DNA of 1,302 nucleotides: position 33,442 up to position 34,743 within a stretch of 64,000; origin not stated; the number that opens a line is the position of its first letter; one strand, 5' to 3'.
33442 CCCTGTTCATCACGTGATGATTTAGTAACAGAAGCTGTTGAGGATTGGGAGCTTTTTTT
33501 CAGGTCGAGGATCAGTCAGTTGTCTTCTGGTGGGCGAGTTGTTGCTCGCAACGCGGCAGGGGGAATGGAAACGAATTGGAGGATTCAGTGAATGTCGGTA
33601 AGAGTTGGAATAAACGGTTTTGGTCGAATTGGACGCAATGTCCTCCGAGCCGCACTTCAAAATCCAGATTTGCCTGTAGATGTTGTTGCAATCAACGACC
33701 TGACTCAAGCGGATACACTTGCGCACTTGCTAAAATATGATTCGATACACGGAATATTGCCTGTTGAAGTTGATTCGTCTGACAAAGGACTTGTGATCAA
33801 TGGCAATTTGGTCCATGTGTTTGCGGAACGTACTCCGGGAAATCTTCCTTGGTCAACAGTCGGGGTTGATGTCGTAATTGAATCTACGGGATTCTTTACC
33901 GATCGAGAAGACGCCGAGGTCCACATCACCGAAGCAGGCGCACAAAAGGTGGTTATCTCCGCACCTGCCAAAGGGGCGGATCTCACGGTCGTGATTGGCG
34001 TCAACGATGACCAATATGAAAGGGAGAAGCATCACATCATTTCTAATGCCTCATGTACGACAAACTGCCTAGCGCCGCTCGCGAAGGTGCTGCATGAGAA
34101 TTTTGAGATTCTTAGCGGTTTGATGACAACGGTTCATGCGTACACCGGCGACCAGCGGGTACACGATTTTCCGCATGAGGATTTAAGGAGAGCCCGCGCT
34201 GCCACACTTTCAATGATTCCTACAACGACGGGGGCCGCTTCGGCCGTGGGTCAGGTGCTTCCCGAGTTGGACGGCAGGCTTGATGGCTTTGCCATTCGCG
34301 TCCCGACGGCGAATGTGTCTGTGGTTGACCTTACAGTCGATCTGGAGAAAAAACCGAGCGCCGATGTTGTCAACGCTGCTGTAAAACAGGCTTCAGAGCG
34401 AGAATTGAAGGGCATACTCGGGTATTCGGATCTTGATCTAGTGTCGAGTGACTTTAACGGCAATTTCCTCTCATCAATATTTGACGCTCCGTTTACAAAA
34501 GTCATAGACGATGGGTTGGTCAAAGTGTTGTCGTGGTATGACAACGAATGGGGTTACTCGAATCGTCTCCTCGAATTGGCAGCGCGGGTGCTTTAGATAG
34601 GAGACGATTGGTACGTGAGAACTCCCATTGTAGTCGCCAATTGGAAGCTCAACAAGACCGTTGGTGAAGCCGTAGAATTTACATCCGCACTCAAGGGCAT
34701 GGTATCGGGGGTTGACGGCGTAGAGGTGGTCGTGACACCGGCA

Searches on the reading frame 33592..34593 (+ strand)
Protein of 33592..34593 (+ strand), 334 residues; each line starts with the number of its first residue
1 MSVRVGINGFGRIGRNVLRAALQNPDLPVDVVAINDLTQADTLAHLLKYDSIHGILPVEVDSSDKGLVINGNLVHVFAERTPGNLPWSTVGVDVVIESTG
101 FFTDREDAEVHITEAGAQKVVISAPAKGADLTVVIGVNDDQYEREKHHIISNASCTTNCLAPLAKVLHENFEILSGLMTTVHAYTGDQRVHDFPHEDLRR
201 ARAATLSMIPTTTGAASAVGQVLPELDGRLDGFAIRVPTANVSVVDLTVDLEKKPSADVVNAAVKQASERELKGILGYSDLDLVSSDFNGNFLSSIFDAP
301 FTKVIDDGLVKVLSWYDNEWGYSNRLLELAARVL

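Call 60: search_protein_families(library=pfam, proteins=[window:33592-34593:+], max_evalue=0.00001)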
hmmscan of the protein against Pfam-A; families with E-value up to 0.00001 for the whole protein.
window:33592-34593:+ (334 aa): 2 families
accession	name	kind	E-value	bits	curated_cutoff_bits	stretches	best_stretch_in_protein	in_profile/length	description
PF02800.25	Gp_dh_C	-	3.1e-63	212.5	24.4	1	160-316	1-158/158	Glyceraldehyde 3-phosphate dehydrogenase, C-terminal domain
PF00044.30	Gp_dh_N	-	5.6e-38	129.7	31.7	1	3-104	1-100/101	Glyceraldehyde 3-phosphate dehydrogenase, NAD binding domain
